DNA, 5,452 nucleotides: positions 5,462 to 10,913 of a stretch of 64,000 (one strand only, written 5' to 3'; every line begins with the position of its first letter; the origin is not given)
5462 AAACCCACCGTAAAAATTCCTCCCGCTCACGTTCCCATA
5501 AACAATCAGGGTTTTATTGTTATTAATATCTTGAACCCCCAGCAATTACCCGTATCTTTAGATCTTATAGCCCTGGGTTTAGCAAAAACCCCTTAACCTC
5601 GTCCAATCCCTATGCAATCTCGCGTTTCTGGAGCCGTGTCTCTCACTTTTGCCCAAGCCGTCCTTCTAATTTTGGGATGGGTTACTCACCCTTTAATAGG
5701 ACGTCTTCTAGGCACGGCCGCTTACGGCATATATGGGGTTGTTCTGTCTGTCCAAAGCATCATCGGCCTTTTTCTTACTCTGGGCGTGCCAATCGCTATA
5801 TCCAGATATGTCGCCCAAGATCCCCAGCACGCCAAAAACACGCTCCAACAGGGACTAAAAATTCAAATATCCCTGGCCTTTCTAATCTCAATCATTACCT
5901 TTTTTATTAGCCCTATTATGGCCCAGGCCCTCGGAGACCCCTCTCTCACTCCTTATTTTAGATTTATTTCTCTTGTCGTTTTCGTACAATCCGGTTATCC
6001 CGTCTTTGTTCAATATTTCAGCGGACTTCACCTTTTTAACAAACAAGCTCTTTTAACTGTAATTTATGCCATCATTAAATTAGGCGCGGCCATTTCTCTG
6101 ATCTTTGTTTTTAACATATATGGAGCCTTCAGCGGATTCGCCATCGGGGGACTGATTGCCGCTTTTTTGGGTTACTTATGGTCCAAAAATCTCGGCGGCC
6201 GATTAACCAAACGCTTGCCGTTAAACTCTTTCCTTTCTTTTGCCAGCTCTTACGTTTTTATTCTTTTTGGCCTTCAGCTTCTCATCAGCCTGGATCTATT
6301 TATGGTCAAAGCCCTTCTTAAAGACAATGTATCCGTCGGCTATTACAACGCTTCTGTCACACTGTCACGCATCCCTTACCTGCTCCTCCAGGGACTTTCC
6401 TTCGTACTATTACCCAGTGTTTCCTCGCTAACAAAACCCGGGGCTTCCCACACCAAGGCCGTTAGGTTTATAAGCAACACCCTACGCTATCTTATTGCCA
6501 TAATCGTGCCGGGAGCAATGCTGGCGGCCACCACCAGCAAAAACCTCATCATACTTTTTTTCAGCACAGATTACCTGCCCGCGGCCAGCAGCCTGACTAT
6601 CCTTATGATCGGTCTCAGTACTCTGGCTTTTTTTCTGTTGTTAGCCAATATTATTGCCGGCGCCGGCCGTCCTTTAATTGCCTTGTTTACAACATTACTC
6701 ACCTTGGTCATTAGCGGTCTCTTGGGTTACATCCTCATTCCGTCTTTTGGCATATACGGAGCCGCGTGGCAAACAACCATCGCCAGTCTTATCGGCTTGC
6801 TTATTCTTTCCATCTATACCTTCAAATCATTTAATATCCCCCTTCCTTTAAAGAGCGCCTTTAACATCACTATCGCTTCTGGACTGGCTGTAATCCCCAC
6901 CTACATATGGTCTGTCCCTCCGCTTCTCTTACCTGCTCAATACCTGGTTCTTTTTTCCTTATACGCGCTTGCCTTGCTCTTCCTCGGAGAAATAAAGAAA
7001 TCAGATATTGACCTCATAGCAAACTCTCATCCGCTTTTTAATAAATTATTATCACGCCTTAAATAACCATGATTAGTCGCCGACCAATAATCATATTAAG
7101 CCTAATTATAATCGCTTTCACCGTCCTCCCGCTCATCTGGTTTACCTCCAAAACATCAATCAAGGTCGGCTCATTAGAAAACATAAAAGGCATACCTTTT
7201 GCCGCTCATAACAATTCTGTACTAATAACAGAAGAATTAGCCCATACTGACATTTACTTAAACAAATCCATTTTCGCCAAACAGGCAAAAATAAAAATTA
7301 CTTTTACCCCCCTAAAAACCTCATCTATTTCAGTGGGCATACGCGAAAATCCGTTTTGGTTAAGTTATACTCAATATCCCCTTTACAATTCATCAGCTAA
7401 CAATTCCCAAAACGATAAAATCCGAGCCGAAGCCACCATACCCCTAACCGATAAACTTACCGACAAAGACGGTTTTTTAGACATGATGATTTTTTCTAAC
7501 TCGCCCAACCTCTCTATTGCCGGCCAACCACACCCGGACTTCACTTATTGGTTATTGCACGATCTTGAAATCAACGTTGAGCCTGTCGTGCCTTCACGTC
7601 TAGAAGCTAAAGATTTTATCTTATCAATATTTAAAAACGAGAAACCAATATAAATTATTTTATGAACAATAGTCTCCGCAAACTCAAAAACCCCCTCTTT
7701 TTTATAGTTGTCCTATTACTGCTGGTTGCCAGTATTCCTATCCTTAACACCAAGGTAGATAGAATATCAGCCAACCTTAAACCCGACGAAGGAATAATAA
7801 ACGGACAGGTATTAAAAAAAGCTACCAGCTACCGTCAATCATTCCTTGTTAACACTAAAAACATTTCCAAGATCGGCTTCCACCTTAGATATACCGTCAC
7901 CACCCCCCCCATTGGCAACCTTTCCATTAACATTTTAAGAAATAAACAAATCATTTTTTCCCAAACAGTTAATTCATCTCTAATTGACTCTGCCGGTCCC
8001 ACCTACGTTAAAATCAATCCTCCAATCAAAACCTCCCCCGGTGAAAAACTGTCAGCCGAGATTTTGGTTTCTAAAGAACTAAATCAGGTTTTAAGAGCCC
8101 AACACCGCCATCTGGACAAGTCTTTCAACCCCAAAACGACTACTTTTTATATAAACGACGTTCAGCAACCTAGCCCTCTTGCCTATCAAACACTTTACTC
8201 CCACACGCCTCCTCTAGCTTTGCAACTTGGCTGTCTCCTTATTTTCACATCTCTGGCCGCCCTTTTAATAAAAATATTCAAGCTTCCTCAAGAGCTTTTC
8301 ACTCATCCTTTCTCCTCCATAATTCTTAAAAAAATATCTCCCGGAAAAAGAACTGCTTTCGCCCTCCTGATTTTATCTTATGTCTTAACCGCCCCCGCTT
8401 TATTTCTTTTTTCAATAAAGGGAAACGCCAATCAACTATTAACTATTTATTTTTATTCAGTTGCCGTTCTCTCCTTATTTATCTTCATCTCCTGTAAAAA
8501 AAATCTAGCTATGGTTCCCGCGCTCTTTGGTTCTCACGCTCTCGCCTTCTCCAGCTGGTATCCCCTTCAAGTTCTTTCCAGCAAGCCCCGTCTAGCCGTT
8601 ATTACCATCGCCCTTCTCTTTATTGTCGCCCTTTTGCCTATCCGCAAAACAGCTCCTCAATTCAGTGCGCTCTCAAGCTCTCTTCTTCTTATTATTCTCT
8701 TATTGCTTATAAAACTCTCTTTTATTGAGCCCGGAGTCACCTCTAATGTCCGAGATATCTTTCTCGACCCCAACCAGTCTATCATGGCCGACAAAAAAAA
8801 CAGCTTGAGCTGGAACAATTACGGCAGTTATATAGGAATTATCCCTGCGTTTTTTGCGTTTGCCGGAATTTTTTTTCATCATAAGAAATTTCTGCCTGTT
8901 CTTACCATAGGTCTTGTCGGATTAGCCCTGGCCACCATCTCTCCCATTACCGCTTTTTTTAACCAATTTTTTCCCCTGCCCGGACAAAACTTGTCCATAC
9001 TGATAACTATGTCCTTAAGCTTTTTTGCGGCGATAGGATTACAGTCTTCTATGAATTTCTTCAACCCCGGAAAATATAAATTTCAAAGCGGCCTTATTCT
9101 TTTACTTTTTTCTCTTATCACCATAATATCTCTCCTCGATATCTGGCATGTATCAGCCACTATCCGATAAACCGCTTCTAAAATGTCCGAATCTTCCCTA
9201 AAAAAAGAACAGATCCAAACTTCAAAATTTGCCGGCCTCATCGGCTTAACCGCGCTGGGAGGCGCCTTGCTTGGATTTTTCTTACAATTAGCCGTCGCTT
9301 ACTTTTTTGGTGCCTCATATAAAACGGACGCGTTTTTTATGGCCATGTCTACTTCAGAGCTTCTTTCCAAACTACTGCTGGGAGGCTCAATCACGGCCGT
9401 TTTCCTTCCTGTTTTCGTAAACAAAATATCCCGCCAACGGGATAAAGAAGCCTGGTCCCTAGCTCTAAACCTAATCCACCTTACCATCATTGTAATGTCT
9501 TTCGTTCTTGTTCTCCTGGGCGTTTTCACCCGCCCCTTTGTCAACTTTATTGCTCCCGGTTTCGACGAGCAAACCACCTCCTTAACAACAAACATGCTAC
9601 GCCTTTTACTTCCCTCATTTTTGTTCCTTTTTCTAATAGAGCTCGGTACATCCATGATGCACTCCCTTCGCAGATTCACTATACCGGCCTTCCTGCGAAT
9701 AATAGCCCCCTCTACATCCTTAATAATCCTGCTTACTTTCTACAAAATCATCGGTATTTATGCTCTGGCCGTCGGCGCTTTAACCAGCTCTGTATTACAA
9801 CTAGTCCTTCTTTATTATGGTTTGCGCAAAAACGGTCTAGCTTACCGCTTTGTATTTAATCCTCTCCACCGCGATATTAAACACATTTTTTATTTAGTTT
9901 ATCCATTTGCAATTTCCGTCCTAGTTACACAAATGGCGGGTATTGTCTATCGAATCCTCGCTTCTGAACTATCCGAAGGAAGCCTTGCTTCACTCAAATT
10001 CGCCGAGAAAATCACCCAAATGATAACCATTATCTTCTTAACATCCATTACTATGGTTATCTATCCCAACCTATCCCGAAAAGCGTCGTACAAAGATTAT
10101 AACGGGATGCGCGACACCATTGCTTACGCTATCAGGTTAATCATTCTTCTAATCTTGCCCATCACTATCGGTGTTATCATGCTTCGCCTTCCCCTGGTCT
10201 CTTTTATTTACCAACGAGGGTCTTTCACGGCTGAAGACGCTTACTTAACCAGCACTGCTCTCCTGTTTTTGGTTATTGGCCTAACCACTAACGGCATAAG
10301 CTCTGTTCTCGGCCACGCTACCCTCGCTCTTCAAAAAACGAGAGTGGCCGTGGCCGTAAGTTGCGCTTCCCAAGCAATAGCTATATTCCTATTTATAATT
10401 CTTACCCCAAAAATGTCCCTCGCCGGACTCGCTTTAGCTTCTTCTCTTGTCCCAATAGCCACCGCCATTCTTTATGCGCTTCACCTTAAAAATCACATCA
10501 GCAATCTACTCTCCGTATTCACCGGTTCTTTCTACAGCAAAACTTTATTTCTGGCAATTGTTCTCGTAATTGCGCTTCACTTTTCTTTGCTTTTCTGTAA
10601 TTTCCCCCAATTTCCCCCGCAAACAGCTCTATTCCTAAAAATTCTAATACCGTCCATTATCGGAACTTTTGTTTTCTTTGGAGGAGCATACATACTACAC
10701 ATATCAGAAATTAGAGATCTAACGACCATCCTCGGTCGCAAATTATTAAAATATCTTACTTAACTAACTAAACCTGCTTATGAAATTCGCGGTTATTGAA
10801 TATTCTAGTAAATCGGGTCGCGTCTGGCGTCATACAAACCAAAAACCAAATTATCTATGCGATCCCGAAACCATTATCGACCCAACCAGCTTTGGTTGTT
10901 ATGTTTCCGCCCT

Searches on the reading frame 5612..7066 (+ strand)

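Call 17: search_protein_families(library=pfam, proteins=[window:5612-7066:+], max_evalue=0.001)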
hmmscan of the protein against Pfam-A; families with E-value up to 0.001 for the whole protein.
window:5612-7066:+ (484 aa): 4 families
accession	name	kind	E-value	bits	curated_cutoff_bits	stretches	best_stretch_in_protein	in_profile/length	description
PF01943.22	Polysacc_synt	-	6.6e-20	72.1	28.2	1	7-272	4-272/274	Polysaccharide biosynthesis protein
PF13440.11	Polysacc_synt_3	-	5.9e-19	68.8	23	1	29-325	2-292/293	Polysaccharide biosynthesis protein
PF01554.23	MatE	-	2.6e-05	24.4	24.9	1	13-155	4-154/161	MatE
PF03023.19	MurJ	-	0.00013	21.1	27.4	0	169-447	156-439/451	Lipid II flippase MurJ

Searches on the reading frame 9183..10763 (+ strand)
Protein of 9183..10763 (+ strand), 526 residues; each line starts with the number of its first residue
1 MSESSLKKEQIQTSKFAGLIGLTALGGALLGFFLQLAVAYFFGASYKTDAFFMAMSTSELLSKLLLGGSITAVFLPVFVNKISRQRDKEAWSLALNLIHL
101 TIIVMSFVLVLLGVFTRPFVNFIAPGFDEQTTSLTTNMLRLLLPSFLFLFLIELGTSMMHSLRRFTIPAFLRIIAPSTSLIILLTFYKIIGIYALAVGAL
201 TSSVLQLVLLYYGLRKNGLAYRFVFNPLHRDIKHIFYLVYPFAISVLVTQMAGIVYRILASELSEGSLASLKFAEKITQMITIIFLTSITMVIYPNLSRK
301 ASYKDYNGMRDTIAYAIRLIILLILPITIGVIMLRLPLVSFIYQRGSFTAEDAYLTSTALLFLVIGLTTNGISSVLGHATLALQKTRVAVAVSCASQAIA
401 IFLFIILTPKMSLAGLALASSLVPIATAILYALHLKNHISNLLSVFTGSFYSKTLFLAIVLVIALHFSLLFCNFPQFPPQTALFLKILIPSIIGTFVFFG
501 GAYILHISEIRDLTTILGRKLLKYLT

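Call 17: search_protein_families(library=pfam, proteins=[window:9183-10763:+], max_evalue=0.001)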
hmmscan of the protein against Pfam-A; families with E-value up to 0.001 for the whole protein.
window:9183-10763:+ (526 aa): 4 families
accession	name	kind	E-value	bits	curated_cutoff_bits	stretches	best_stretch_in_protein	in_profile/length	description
PF03023.19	MurJ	-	3.5e-63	214.2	27.4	1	38-470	1-435/451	Lipid II flippase MurJ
PF13440.11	Polysacc_synt_3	-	4.6e-10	39.6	23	1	98-343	50-284/293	Polysaccharide biosynthesis protein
PF01554.23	MatE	-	2.2e-07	31.2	24.9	1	241-403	1-158/161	MatE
PF01943.22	Polysacc_synt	-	3e-05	24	28.2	1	82-299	64-272/274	Polysaccharide biosynthesis protein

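Call 60: find_homologous_proteins(query=window:9183-10763:+, max_evalue=1e-20)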
Query window:9183-10763:+ (526 aa): 257 proteins with E <= 1e-20 among 8000 candidates; the best 120 are listed.
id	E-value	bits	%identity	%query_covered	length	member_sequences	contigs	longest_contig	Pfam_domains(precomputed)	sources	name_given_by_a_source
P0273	4.4e-181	621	59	99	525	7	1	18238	PF01943.23,PF01554.24,PF03023.20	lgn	-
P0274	1.3e-179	617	59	99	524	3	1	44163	PF01943.23,PF01554.24,PF13440.12,PF03023.20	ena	-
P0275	7.6e-179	614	61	98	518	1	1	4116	PF01554.24,PF13440.12,PF03023.20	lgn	-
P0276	2.4e-177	609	59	98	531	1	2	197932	PF01554.24,PF13440.12,PF03023.20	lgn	-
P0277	3.8e-176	605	59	98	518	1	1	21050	PF01554.24,PF13440.12,PF03023.20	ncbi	-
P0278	6.2e-176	604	57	100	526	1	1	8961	PF01554.24,PF13440.12,PF03023.20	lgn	-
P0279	3.0e-174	599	57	100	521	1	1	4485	PF01554.24,PF13440.12,PF03023.20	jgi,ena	-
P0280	2.7e-173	596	58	99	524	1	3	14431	PF01943.23,PF01554.24,PF13440.12,PF03023.20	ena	-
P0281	6.3e-173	595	59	98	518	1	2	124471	PF01554.24,PF13440.12,PF03023.20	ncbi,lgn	ncbi:MAG: murein biosynthesis integral membrane protein MurJ [bacterium]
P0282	1.1e-172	594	58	99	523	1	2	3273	PF01943.23,PF01554.24,PF13440.12,PF03023.20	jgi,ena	-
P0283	1.2e-172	594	57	98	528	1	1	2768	PF01554.24,PF13440.12,PF03023.20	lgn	-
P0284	1.3e-172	594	57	99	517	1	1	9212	PF13440.12,PF03023.20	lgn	-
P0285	4.2e-172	592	59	98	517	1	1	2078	PF13440.12,PF03023.20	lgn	-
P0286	5.7e-172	591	56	99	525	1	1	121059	PF01554.24,PF13440.12,PF03023.20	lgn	-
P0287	2.7e-171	589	59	98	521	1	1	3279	PF01943.23,PF01554.24,PF03023.20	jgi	-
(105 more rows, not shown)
